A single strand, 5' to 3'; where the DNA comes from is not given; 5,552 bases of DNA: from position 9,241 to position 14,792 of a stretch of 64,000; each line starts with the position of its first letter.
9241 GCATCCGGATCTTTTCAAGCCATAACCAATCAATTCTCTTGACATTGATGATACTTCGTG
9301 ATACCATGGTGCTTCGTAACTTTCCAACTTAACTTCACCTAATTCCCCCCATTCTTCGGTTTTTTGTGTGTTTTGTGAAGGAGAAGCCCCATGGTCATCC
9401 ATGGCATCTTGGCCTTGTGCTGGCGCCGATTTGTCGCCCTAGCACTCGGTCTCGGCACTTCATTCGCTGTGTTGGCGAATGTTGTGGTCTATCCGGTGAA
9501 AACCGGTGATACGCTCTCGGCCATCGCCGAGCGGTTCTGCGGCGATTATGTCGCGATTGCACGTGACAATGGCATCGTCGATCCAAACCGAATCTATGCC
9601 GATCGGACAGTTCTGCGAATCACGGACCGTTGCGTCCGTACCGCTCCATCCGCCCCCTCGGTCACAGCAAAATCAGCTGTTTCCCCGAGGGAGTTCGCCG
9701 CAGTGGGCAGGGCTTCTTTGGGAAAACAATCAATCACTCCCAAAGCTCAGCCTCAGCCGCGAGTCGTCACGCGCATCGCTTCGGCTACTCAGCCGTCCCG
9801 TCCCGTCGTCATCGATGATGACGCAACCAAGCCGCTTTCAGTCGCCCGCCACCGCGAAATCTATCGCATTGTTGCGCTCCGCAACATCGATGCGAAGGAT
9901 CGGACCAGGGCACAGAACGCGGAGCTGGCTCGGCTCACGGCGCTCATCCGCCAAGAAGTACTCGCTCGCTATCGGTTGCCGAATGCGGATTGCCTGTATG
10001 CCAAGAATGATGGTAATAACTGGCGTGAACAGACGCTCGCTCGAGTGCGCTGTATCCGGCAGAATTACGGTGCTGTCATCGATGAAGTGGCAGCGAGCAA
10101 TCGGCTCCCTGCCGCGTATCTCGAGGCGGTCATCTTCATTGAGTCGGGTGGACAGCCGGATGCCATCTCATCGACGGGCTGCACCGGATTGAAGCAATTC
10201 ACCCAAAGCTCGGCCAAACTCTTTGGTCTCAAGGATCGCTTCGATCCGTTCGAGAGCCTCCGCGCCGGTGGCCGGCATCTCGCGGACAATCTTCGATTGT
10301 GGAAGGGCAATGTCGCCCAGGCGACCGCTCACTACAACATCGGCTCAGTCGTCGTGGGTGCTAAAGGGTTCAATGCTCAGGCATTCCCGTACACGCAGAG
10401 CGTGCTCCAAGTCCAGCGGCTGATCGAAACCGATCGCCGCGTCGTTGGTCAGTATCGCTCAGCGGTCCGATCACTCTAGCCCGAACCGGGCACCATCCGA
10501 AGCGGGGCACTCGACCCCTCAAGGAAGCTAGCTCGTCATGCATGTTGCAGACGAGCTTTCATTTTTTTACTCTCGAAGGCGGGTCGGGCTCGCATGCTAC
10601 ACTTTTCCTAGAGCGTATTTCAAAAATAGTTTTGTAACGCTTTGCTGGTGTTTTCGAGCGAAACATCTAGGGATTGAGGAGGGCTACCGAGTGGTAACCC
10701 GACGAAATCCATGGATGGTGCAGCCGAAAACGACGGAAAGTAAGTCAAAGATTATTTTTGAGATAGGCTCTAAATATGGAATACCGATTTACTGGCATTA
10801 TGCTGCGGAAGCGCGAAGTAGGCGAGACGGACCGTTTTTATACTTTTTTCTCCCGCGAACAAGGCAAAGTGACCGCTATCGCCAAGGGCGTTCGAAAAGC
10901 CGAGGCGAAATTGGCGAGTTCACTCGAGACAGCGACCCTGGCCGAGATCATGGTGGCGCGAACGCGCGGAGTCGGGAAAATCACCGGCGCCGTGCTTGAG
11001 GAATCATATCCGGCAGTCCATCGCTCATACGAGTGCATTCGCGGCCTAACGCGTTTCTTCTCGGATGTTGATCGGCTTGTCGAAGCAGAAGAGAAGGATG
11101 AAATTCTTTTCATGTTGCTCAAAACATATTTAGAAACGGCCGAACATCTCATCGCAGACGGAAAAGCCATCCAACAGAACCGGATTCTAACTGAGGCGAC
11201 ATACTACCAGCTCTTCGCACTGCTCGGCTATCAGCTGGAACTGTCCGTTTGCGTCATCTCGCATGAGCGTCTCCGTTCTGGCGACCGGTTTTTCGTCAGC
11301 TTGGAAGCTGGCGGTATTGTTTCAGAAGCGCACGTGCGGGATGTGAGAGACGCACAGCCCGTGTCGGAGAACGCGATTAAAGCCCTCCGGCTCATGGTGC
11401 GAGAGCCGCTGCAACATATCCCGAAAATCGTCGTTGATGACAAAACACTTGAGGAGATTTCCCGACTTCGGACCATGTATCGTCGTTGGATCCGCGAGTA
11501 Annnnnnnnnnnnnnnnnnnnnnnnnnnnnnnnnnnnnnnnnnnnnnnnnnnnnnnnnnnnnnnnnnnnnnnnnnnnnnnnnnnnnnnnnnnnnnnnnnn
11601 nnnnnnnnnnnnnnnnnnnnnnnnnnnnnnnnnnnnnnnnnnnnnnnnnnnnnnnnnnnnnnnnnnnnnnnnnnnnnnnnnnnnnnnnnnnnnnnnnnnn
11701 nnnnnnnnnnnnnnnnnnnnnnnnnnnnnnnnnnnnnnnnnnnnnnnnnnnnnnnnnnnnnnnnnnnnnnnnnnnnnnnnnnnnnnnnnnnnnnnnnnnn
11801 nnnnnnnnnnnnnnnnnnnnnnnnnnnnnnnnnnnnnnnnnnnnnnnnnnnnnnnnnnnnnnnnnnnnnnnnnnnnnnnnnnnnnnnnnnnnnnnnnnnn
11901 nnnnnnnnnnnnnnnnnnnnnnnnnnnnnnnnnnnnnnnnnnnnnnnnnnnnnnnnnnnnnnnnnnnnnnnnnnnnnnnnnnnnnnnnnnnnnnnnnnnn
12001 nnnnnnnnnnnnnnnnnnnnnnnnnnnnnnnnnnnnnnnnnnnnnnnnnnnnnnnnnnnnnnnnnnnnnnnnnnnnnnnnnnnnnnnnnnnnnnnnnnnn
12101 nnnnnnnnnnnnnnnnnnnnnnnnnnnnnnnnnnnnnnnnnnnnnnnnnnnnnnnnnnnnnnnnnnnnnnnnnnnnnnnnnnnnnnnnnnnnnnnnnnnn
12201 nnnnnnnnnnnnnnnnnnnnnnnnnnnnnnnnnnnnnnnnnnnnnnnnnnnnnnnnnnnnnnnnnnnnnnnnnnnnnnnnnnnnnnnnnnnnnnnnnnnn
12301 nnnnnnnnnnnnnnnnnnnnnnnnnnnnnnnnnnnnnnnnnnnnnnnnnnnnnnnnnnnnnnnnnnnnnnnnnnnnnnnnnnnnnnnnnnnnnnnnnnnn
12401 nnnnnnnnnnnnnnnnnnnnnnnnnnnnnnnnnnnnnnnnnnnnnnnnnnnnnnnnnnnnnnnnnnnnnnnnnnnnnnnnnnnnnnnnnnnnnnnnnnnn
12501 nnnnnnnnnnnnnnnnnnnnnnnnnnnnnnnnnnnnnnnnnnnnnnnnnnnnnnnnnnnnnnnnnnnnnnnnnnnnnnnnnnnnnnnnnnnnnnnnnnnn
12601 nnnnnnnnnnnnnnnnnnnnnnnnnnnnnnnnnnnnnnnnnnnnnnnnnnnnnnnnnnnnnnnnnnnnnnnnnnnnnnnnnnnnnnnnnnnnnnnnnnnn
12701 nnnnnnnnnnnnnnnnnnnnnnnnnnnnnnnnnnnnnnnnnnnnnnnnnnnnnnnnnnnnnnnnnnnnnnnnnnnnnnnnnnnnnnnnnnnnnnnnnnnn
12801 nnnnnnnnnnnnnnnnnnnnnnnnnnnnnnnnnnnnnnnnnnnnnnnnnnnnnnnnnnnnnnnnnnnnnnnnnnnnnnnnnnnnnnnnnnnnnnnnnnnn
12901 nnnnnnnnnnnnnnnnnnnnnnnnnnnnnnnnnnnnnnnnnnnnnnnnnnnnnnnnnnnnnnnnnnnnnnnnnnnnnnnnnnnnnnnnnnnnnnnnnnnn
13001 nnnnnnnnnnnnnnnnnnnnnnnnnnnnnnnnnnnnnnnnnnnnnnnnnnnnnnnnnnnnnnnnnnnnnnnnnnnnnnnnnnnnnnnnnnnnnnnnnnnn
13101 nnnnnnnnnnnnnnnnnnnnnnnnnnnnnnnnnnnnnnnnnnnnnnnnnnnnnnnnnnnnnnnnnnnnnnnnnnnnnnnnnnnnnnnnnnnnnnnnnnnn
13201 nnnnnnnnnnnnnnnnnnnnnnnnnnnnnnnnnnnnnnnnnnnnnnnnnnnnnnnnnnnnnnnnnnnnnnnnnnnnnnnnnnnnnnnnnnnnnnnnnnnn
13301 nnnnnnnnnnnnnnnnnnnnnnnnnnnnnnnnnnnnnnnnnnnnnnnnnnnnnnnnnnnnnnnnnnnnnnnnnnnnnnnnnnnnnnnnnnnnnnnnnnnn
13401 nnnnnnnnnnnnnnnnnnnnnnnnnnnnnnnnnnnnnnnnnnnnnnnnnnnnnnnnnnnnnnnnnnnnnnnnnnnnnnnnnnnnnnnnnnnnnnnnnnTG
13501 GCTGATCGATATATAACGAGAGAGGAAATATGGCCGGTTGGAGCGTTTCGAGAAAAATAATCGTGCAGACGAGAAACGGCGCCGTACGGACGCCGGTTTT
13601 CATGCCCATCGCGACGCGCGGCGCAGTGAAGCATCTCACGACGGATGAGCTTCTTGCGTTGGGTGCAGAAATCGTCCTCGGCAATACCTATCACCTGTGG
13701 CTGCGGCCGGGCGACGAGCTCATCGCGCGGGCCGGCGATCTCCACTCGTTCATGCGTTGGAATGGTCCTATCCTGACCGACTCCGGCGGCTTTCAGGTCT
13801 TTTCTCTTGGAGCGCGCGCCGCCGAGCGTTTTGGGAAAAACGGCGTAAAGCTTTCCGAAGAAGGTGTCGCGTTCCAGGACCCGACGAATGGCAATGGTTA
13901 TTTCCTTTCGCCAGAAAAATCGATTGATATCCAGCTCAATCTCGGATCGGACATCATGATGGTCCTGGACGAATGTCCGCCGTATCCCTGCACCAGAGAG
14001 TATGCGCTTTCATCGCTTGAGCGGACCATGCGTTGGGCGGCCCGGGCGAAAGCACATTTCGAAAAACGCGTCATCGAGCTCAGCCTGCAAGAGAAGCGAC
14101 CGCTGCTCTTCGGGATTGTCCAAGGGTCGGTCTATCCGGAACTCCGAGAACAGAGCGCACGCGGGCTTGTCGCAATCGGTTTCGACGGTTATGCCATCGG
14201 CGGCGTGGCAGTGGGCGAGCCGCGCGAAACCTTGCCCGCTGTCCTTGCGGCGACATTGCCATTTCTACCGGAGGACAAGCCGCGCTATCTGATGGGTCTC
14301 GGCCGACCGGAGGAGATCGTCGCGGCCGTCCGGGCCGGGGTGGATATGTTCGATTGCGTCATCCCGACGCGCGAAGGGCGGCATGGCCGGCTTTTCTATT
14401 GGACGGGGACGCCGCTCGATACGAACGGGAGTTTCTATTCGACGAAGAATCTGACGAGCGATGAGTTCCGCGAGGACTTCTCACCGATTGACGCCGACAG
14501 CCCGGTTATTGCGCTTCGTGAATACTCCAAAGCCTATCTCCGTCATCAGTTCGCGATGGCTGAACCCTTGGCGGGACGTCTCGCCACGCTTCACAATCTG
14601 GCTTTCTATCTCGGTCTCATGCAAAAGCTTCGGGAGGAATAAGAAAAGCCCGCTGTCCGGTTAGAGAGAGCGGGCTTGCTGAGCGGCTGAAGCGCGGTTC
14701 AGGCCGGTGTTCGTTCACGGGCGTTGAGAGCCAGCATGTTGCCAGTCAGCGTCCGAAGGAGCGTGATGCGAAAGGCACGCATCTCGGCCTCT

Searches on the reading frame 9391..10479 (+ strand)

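Call 39: search_protein_families(library=pfam, proteins=[window:9391-10479:+], max_evalue=0.001)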
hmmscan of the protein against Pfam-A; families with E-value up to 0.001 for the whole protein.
window:9391-10479:+ (362 aa): 3 families
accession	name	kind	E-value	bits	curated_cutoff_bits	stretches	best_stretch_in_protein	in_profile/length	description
PF01464.25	SLT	-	1.4e-14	54.1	21.3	1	230-327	3-106/117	Transglycosylase SLT domain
PF01476.26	LysM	-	4.1e-08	33.5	20.9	1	34-73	1-39/43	LysM domain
PF23473.1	LysM3_LYK4_5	-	5.1e-05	23.7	29.3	1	33-75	4-45/48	LYK4/5 LysM3 domain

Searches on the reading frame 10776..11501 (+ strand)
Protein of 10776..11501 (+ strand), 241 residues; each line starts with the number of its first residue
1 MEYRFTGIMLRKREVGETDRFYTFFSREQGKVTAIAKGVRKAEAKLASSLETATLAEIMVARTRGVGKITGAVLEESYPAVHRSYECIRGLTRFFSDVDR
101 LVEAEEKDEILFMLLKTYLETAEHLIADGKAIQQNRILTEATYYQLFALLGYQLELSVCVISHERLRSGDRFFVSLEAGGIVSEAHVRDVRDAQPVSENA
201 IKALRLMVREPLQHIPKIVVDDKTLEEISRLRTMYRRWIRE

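Call 39: search_protein_families(library=pfam, proteins=[window:10776-11501:+], max_evalue=0.001)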
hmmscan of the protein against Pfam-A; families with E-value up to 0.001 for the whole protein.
window:10776-11501:+ (241 aa): 2 families
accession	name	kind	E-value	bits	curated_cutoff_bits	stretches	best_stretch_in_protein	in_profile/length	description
PF11967.14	RecO_N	-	5.2e-17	62.1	27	1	1-78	1-80/80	Recombination protein O N terminal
PF02565.21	RecO_C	-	1.9e-12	47.7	22.1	1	98-237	17-146/157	Recombination protein O C terminal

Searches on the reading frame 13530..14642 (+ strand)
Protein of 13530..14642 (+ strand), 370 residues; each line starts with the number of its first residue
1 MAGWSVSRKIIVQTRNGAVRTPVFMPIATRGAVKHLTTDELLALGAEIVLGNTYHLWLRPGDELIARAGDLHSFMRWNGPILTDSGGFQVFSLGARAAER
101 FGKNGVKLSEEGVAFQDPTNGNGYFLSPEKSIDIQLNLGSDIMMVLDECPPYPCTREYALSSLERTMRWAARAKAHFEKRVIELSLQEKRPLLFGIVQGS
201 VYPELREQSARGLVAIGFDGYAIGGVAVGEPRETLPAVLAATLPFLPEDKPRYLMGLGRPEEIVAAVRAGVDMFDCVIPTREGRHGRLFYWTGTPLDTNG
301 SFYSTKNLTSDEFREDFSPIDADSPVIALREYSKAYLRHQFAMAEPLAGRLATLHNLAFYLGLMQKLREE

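Call 21: find_related_loci(query=window:13530-14642:+, collection=genome_contigs, flank=7000)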
Query window:13530-14642:+ (370 aa) in genome_contigs; peptide patterns used: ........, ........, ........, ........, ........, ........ (x = any residue, [..] = any of these).
599 stretches matched a pattern (row limit reached: there are more); 599 encode a relative of the query (tblastn E <= 1e-3); the best 80 are kept; 80 distinct loci.
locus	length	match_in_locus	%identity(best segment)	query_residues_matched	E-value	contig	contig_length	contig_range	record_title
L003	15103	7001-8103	56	12-369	5e-129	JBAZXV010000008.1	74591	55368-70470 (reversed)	MAG: Parcubacteria group bacterium isolate SO_2017_GW1_64 NODE_2051_length_74591_cov_1.575164_OW334_2017, whole genome s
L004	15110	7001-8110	53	11-368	5e-127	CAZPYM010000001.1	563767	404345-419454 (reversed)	MAG TPA_asm: uncultured Gammaproteobacteria bacterium isolate SRP178699_co1_170 genome assembly, contig: NODE_1_length_5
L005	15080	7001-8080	54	7-369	3e-126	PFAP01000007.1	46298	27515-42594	MAG: Candidatus Falkowbacteria bacterium CG10_big_fil_rev_8_21_14_0_10_39_11 CG10_8_21_14_0.10_scaffold_485_c, whole gen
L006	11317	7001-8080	51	12-369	1e-125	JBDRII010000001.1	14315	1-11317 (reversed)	MAG: Patescibacteria group bacterium isolate MEGAHIT-group-1.58 k141_12358754, whole genome shotgun sequence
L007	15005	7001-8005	53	5-368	1e-115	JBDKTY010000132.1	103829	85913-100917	MAG: Syntrophobacter sp. isolate 7_bin.95 c_000000626243, whole genome shotgun sequence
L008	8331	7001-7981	54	13-368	2e-115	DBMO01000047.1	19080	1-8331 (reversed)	MAG TPA_asm: Desulfarculales bacterium UBA696 UBA696_contig_1561, whole genome shotgun sequence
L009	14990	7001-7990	51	12-369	1e-114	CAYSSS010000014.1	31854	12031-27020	MAG TPA_asm: uncultured Planctomycetia bacterium isolate SRP178699_co1_483 genome assembly, contig: NODE_1458_length_318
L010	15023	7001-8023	48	5-368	2e-114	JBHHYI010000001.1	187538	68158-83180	MAG: bacterium isolate Maj_2_bin.63 NODE_2_length_187538_cov_25.313303, whole genome shotgun sequence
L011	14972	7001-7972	51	19-369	3e-114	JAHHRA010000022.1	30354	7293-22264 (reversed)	MAG: Actinobacillus sp. isolate MAG018 MAG018_22, whole genome shotgun sequence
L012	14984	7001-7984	52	17-369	5e-114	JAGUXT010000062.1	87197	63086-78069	MAG: Halothiobacillus sp. isolate DeMMO4_1 c_000000045986, whole genome shotgun sequence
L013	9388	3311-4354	48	12-370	1e-112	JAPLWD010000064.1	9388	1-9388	MAG: Candidatus Gribaldobacteria bacterium isolate LacPavin_0419_WC90_MAG_37_6 LacPavin_0419_WC90_scaffold_452643, whole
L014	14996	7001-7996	49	12-370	1e-112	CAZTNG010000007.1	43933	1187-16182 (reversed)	MAG TPA_asm: uncultured Enterobacterales bacterium isolate binchicken_co70_26 genome assembly, contig: NODE_475_length_4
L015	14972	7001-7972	52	17-369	5e-112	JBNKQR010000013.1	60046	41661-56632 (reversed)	MAG: Thiohalomonadaceae bacterium isolate G1.bin.1.strict NODE_13_length_60046_cov_5.786823, whole genome shotgun sequen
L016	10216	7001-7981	52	14-369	2e-111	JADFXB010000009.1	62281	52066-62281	MAG: Magnetococcales bacterium isolate nDH2bin6 nDH2_bin6_NODE_9_length_62281_cov_13.088709, whole genome shotgun sequen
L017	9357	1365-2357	51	8-368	1e-111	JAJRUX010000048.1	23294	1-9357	MAG: Gammaproteobacteria bacterium isolate Dive96_bin10.247 k141_1004286, whole genome shotgun sequence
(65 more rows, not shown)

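Call 39: search_protein_families(library=pfam, proteins=[window:13530-14642:+], max_evalue=0.001)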
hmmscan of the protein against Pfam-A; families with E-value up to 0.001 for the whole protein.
window:13530-14642:+ (370 aa): 1 family
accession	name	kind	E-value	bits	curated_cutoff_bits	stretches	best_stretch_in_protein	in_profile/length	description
PF01702.25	TGT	-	1.1e-128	429.8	26.3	1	11-369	7-337/357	Queuine tRNA-ribosyltransferase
